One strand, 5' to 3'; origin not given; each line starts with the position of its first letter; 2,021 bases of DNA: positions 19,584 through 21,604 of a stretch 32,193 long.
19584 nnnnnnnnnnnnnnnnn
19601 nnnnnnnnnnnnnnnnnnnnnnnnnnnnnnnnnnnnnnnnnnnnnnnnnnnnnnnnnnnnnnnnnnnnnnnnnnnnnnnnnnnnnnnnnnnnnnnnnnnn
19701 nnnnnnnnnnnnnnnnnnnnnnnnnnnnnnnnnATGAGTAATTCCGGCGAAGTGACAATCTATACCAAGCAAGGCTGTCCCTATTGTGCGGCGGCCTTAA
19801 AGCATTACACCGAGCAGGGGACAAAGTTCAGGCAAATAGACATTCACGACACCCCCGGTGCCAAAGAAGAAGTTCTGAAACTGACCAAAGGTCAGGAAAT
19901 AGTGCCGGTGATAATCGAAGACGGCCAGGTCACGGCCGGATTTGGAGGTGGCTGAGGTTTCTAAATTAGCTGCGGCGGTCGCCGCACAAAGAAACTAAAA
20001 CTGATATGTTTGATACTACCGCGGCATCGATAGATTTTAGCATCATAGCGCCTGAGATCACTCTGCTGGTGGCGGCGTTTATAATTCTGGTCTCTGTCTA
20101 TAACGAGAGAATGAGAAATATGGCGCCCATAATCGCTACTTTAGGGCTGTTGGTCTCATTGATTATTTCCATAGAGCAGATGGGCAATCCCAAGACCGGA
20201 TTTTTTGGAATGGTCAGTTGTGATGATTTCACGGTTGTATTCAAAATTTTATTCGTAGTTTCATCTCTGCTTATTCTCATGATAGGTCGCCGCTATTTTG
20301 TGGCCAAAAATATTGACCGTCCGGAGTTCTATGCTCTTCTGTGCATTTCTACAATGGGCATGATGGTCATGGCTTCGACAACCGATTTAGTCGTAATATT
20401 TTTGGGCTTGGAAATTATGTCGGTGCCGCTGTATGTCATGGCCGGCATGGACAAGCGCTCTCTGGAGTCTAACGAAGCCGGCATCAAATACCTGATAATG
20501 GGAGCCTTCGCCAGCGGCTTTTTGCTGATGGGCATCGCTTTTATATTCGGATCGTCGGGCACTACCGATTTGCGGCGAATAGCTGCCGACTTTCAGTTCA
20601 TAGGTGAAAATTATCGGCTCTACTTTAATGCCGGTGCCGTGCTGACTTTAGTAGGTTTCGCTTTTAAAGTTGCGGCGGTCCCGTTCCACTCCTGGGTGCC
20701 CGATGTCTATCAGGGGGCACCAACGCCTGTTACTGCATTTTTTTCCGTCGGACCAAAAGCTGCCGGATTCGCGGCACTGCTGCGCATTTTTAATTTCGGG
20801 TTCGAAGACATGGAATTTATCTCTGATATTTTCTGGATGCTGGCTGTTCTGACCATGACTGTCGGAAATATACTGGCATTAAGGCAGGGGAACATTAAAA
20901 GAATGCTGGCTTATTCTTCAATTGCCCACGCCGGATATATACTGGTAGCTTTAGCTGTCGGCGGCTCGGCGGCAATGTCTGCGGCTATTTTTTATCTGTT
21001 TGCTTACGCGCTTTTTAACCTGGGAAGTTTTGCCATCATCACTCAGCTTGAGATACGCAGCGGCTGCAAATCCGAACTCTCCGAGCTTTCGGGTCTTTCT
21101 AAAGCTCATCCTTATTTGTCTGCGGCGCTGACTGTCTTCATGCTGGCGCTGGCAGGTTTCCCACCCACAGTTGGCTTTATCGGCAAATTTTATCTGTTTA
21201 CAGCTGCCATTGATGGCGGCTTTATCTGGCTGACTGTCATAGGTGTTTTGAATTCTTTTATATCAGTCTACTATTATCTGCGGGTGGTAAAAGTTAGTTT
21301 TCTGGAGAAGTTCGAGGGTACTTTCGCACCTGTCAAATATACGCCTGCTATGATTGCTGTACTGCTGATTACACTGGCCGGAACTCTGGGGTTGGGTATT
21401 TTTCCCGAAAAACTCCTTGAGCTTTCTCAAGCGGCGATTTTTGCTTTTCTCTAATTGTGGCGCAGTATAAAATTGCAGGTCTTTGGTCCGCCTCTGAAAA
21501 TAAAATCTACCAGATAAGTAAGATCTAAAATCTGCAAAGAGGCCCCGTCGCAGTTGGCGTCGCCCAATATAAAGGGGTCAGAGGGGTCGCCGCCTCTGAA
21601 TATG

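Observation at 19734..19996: Probable selenocysteine recoding: the Grx-like ORF ends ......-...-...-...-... with a SECIS-like hairpin starting right after the UGA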

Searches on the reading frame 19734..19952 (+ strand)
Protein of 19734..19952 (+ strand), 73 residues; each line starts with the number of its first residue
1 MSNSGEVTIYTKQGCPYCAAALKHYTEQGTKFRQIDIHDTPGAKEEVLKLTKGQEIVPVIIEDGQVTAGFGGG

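Call 3: search_protein_families(library=ncbifam, proteins=[window:19734-19952:+], max_evalue=0.01)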
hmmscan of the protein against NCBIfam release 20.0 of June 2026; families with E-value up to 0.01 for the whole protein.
seq(73 aa): 16 families
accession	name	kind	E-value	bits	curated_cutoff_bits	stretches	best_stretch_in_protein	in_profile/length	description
NF041212.1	Uxx_star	subfamily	7.3e-30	103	66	1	7-73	1-67/70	Uxx-star family glutaredoxin-like (seleno)protein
NF045501.1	HUGP_GUXX-star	exception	1e-20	74.2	325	1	4-73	164-233/236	HUGP/GUXX-star fusion selenoprotein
NF041114.2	gluta_UXX_star_1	equivalog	2.7e-19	69.2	72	1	7-72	1-66/70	UXX-star selenoprotein family 1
NF041211.1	gluta_UXX_star_2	equivalog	3.3e-19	68.6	100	1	7-72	1-66/71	UXX-star (seleno)protein family 2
NF047338.1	gluta_UXX_star_3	exception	5.6e-19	68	97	1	7-72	1-66/70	UXX-star (seleno)protein family 3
TIGR02196.1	GlrX_YruB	hypoth_equivalog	6e-14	52.3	88.55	1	7-70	2-64/74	glutaredoxin-like protein, YruB-family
TIGR02181.1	GRX_bact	equivalog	2.4e-12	46.9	90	1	7-65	1-59/80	glutaredoxin 3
TIGR02200.1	GlrX_actino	hypoth_equivalog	2.3e-11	43.9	89.5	1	7-64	2-60/77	mycoredoxin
TIGR02194.1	GlrX_NrdH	subfamily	1.2e-10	41.4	85.75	1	7-70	1-63/72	glutaredoxin-like protein NrdH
NF007923.0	PRK10638.1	equivalog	1.4e-09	37.9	129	1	6-69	3-65/83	glutaredoxin 3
TIGR02190.1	GlrX-dom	hypoth_equivalog_domain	2.9e-09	36.7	99.3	1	5-69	8-70/79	glutaredoxin-family domain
NF007657.0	PRK10329.1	equivalog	5.8e-06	26.3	131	1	7-70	3-64/81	glutaredoxin-like protein NrdH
TIGR02180.1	GRX_euk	equivalog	6e-06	26.4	87.25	1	7-65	1-63/84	glutaredoxin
NF008401.0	PRK11200.1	equivalog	6.4e-06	26.2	84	1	7-70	3-72/87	GrxA family glutaredoxin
TIGR02183.1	GRXA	equivalog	0.00016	21.8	106.5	1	7-69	2-70/86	GrxA family glutaredoxin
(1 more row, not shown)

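Call 11: find_related_loci(query=window:19734-19952:+, collection=genome_contigs, flank=6000)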
Query seq(73 aa) (73 aa) in genome_contigs; peptide patterns used: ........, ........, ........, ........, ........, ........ (x = any residue, [..] = any of these).
236 stretches matched a pattern; 14 encode a relative of the query (tblastn E <= 1e-3); 14 distinct loci.
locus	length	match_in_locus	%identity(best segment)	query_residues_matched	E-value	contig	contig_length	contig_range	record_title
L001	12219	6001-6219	99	1-73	3e-46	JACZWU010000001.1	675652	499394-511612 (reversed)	MAG: Candidatus Zixiibacteriota bacterium isolate B21T1B10 B21T1B10_NODE1, whole genome shotgun sequence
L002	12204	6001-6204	93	1-68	5e-41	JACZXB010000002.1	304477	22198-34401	MAG: Candidatus Zixiibacteriota bacterium isolate B22T1B11 B22T1B11_NODE4, whole genome shotgun sequence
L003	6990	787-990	94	1-68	1e-41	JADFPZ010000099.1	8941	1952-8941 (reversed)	MAG: Candidatus Zixiibacteriota bacterium isolate B77T1B8 B77T1B8_NODE16191, whole genome shotgun sequence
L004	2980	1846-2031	61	6-67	8e-26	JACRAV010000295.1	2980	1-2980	MAG: Candidatus Zixiibacteriota bacterium isolate NC_groundwater_1603_Pr3_B-0.1um_57_8 SR-2_scaffold_141_2648256, whole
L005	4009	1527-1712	66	6-67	2e-25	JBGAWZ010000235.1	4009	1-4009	MAG: Candidatus Zixiibacteriota bacterium isolate MAG_AAO_AS.78 AAOAS-78_scaffold_48042, whole genome shotgun sequence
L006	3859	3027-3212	58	6-67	3e-25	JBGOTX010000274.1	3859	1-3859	MAG: Candidatus Zixiibacteriota bacterium isolate OBJ_0618_7090110_152 k141_1193841_length_3859_cov_15.3825, whole genom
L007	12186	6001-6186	66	6-67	3e-25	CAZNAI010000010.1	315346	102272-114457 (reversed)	MAG TPA_asm: uncultured Ignavibacteriales bacterium isolate binchicken_co200_62 genome assembly, contig: k141_1819135, w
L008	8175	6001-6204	37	6-73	3e-16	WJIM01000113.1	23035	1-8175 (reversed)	MAG: Candidatus Zixiibacteriota bacterium isolate Bin_249 k141_724591, whole genome shotgun sequence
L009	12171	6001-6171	47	5-61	7e-16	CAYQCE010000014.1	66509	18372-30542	MAG TPA_asm: uncultured Ignavibacteria bacterium isolate SRP141376_co4_284 genome assembly, contig: NODE_737_length_6650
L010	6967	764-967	37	6-73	2e-15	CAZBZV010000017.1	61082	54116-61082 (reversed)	MAG TPA_asm: uncultured Ignavibacteria bacterium isolate SRP141376_co2_104 genome assembly, contig: NODE_1258_length_610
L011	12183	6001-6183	37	6-65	1e-8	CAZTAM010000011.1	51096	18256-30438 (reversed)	MAG TPA_asm: uncultured Nitrospiraceae bacterium isolate SRP323723_co1_34 genome assembly, contig: NODE_535_length_51096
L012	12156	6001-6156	35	5-47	1e-5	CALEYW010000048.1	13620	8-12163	MAG TPA_asm: uncultured candidate division WPS-2 bacterium isolate SRR5457059_bin.50_CONCOCT_v1.1_MAG genome assembly, c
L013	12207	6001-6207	29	6-72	2e-5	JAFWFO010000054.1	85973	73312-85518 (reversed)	MAG: Selenomonadaceae bacterium isolate RGIG5694 Sheep_Duodenum.Co__c975864, whole genome shotgun sequence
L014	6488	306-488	37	6-65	4e-5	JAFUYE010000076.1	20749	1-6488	MAG: Selenomonadaceae bacterium isolate RGIG4933 Roe_deer_Rumen-3__c193484, whole genome shotgun sequence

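Call 26: find_related_loci(query=A1, collection=metagenome_contigs, flank=3000)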
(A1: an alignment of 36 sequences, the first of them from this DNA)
Query A1 (73 aa) in metagenome_contigs; peptide patterns used: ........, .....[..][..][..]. (x = any residue, [..] = any of these).
542 stretches matched a pattern; 351 encode a relative of the query (tblastn E <= 1e-3); the best 80 are kept; 80 distinct loci.
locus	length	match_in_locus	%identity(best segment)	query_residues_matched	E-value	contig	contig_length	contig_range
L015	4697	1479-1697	99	1-73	4e-46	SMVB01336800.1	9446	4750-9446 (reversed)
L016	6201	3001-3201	72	2-68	6e-34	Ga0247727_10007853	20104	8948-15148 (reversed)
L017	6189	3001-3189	75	6-68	3e-33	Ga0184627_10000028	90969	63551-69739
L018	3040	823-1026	72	1-68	1e-32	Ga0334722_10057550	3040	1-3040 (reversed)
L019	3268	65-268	69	1-68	2e-31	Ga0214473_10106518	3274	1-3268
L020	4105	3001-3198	70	3-68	4e-29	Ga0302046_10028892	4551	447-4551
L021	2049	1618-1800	70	6-66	1e-28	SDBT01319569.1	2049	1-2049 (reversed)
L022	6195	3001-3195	68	2-66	1e-28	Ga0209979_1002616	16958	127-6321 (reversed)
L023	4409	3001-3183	72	6-66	2e-28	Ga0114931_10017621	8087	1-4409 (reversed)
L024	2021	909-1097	68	6-68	3e-28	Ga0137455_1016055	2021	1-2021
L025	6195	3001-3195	66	2-66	3e-28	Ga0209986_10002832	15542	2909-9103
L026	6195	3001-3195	68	2-66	6e-28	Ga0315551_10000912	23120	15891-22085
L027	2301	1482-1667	71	5-66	2e-27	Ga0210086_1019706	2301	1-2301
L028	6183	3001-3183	64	6-66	2e-27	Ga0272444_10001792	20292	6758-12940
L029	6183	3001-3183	69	6-66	2e-27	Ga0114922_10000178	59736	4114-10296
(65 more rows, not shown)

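Call 59: predict_structure(alignment_id=A1)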
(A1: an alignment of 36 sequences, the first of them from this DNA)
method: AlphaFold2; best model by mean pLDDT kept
length: 73 residues; sequences in the alignment: 36
mean_pLDDT: 87.5   pTM: 0.76
mean pLDDT of the five models: 87.5, 87.2, 87.0, 86.9, 86.7
residues with pLDDT >= 90: 50; 70-90: 15; 50-70: 4; < 50: 4
segments of 3 or more residues with pLDDT < 50: none
pLDDT, mean of each block of 10 residues (from residue 1): 72 92 92 94 94 91 89 49
secondary structure, 60 per line:
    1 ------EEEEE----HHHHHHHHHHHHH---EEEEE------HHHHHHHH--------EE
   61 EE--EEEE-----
elements in order: E7-11 H16-28 E32-36 H43-50 E59-62 E65-68

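Call 63: fold_search(model_id=the predicted structure, library=pdb)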
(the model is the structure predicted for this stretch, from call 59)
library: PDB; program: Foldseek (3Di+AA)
matches with E <= 10: 1284; with E <= 0.001: 56
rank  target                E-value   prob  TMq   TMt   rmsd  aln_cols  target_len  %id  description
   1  2khp_MODEL_1_A        3.3e-05  1.00  0.74  0.61   2.5        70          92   31  Solution structure of Glutaredoxin from Brucella melitensis (released 2009-05-05)
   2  3ic4                  4.1e-05  1.00  0.78  0.64   3.4        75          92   25  The crystal structure of the glutaredoxin(grx-1) from Archaeoglobus fulgidus (released 2009-08-18)
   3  7c10_A                5.7e-05  1.00  0.77  0.75   1.5        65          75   34  Dithiol cGrx1 (released 2020-11-18)
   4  7c10_B                6.1e-05  1.00  0.78  0.78   1.5        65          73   35  Dithiol cGrx1 (released 2020-11-18)
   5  4tr1_A                6.1e-05  1.00  0.77  0.63   1.6        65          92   32  Crystal structure of GSH-bound cGrx2/C15S (released 2014-10-01)
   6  4mja                  6.1e-05  1.00  0.77  0.58   1.9        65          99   29  Synechocystis sp. PCC 6803 glutaredoxin A-A75I (released 2013-12-04)
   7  4tr0_A                6.5e-05  1.00  0.78  0.63   1.5        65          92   34  Crystal structure of GSSG-bound cGrx2 (released 2014-10-01)
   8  3grx_MODEL_1_A        6.5e-05  1.00  0.76  0.68   1.8        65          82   34  NMR STRUCTURE OF ESCHERICHIA COLI GLUTAREDOXIN 3-GLUTATHIONE MIXED DISULFIDE COMPLEX, 20 STRUCTURES (released 1999-03-30)
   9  3uiw_B                7.0e-05  1.00  0.75  0.52   2.2        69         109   29  Zebrafish Grx2 (APO) (released 2013-03-27)
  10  4tr1_B                7.5e-05  1.00  0.76  0.62   1.8        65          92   32  Crystal structure of GSH-bound cGrx2/C15S (released 2014-10-01)
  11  5kqa                  7.5e-05  1.00  0.75  0.52   2.5        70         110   24  Crystal structure of buckwheat glutaredoxin-glutathione complex (released 2017-07-05)
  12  4mjb                  8.6e-05  1.00  0.77  0.58   1.9        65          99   29  Synechocystis sp. PCC 6803 glutaredoxin A-A79S (released 2013-12-04)
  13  5zvl_B                8.6e-05  1.00  0.74  0.52   2.3        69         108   26  Crystal Structure of Wheat Glutarredoxin (released 2019-03-13)
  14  1nm3_B                9.2e-05  1.00  0.74  0.24   1.8        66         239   30  Crystal structure of Heamophilus influenza hybrid-Prx5 (released 2003-03-25)
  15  3zit_A                9.8e-05  1.00  0.80  0.79   1.5        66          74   21  Crystal structure of the thioredoxin-like protein BC3987 mutant T8A (released 2013-01-23)
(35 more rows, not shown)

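Call 65: list_cluster_members(proteins=[window:19734-19952:+, P0054, P0001])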
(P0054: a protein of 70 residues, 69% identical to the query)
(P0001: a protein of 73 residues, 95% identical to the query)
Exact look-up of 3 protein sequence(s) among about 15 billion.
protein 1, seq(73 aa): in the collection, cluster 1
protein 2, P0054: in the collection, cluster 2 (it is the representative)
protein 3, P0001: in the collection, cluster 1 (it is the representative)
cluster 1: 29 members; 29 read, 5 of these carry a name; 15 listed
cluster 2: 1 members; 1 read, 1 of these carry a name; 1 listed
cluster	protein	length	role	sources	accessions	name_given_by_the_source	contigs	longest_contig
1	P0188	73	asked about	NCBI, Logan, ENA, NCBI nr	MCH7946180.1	MAG: glutaredoxin [candidate division Zixibacteria bacterium] | glutaredoxin [candidate division Zixibacteria bacterium]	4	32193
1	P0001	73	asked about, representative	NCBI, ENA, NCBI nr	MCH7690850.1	MAG: glutaredoxin [candidate division Zixibacteria bacterium] | glutaredoxin [candidate division Zixibacteria bacterium]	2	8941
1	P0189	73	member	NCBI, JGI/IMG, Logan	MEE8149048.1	MAG: Uxx-star family glutaredoxin-like (seleno)protein [candidate division Zixibacteria ...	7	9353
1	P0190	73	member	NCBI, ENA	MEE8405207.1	MAG: glutaredoxin [candidate division Zixibacteria bacterium]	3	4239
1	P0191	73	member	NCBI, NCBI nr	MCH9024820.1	MAG: glutaredoxin family protein [candidate division Zixibacteria bacterium] | glutaredoxin family protein [candidate division Zixibacteria bacterium]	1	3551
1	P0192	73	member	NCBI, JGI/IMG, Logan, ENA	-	-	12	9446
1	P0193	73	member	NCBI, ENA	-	-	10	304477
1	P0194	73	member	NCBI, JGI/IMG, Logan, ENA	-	-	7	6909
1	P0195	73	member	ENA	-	-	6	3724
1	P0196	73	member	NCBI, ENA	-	-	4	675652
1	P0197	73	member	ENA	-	-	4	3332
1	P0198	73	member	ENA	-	-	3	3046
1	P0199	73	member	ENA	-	-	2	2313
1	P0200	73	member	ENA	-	-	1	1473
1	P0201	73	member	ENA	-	-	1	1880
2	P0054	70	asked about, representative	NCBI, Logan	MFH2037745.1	MAG: Uxx-star family glutaredoxin-like (seleno)protein [Candidatus Zixiibacteriota ...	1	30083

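Call 81: search_protein_representatives(alignment_id=A1)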
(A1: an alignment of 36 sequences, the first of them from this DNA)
Query: 36 sequences, 70 profile positions. Proteins with E-value up to 0.001 (for the whole library): 5070; up to 1e-10: 147; up to 1e-30: 0. The best 150 are listed.
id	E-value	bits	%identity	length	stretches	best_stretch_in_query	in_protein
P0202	8.7e-25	102.9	-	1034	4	3-62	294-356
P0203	9.6e-25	102.8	-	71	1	3-70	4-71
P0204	1.2e-23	99.3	-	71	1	1-70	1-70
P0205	3.8e-22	94.5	-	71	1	1-70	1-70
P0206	3.6e-21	91.3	-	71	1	1-70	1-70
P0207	1.9e-20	89.0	-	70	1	1-50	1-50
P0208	6.3e-20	87.4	-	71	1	1-70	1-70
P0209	6.6e-20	87.3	-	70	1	1-70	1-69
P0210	7.7e-20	87.1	-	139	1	3-70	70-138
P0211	9.5e-20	86.8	-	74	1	3-70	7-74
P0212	1.1e-19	86.6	-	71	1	3-70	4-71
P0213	2.3e-19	85.5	-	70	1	4-70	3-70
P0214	1.0e-18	83.5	-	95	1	2-70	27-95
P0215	2.5e-18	82.3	-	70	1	3-67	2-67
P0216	4.3e-18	81.5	-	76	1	4-70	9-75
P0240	1.1e-14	70.6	-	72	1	4-69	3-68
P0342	8.4e-11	58.1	-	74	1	4-70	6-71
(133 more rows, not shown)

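Call 84: find_encoding_contigs(protein=P0342, flank=5000, max_places=2)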
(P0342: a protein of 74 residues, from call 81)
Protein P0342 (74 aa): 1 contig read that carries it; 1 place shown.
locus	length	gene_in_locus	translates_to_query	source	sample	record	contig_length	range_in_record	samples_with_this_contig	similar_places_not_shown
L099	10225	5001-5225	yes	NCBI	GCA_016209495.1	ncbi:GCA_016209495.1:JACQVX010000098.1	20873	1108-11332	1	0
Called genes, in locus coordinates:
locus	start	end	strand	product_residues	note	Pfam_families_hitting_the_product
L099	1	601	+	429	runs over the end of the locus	-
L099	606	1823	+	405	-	PF07994:NAD_binding_5, PF01658:Inos-1-P_synth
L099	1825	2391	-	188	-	PF05685:Uma2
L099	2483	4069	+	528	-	PF00389:2-Hacid_dh, PF02826:2-Hacid_dh_C, PF19304:PGDH_inter, PF01842:ACT (weak)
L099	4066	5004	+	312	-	PF00890:FAD_binding_2 (faint), PF01266:DAO (faint), PF03486:HI0933_like (faint), PF07992:Pyr_redox_2, PF13450:NAD_binding_8 (faint), PF13738:Pyr_redox_3, PF00070:Pyr_redox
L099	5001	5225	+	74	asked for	PF00462:Glutaredoxin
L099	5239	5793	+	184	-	PF22769:DCD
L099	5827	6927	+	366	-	-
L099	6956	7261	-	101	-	-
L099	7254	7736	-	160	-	PF19502:DUF6036 (weak)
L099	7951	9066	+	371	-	-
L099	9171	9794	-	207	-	PF01728:FtsJ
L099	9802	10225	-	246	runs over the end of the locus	PF00849:PseudoU_synth_2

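Call 85: find_encoding_contigs(protein=P0240, flank=5000, max_places=2)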
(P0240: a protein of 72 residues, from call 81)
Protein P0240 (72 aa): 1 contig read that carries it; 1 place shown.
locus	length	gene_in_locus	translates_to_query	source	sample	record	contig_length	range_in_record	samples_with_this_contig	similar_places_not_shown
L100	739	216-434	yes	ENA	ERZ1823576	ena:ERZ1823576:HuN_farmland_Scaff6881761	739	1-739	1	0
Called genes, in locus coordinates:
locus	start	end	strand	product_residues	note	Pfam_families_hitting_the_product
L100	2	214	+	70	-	?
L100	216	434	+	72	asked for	PF00462:Glutaredoxin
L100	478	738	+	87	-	?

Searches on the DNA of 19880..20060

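Call 34: search_rna_families(source=window, start=19880, end=20060, threshold=evalue, max_evalue=10)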
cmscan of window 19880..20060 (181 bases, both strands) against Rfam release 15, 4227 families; matches with E-value up to 10: 6.
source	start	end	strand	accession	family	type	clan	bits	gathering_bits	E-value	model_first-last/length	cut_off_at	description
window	19969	20060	-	RF04079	MIR161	Gene; miRNA;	-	15.4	90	0.84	39-136/136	5'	MIR161 microRNA precursor family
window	19978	20055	-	RF03552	mir-43_2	Gene; miRNA;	-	15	90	0.87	1-78/78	no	mir-43_2 microRNA precursor family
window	19928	20031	+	RF00114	S15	Cis-reg; leader;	CL00121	13.1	39.5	0.66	1-117/117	no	Ribosomal S15 leader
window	19951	20010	+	RF01839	eeev_FSE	Cis-reg; frameshift_element;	-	13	80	3.2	1-73/73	no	eastern equine encephalitis ribosomal frameshift element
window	19881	19895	-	RF02843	RefA5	Gene; antisense;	-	11.6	91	5.3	3-17/68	no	Enterococcus sRNA A5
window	19931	19942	+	RF01128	sR43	Gene; snRNA; snoRNA; CD-box;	-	9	45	4.4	45-56/56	no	Small nucleolar RNA sR42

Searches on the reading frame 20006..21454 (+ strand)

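Call 23: search_protein_families(library=pfam, proteins=[window:20006-21454:+], max_evalue=0.00001)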
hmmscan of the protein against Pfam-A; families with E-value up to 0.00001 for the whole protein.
window:20006-21454:+ (482 aa): 1 family
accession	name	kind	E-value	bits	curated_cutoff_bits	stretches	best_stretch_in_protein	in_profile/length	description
PF00361.26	Proton_antipo_M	-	8.3e-79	265.3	21.5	1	126-420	2-294/294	NADH:quinone oxidoreductase/Mrp antiporter, TM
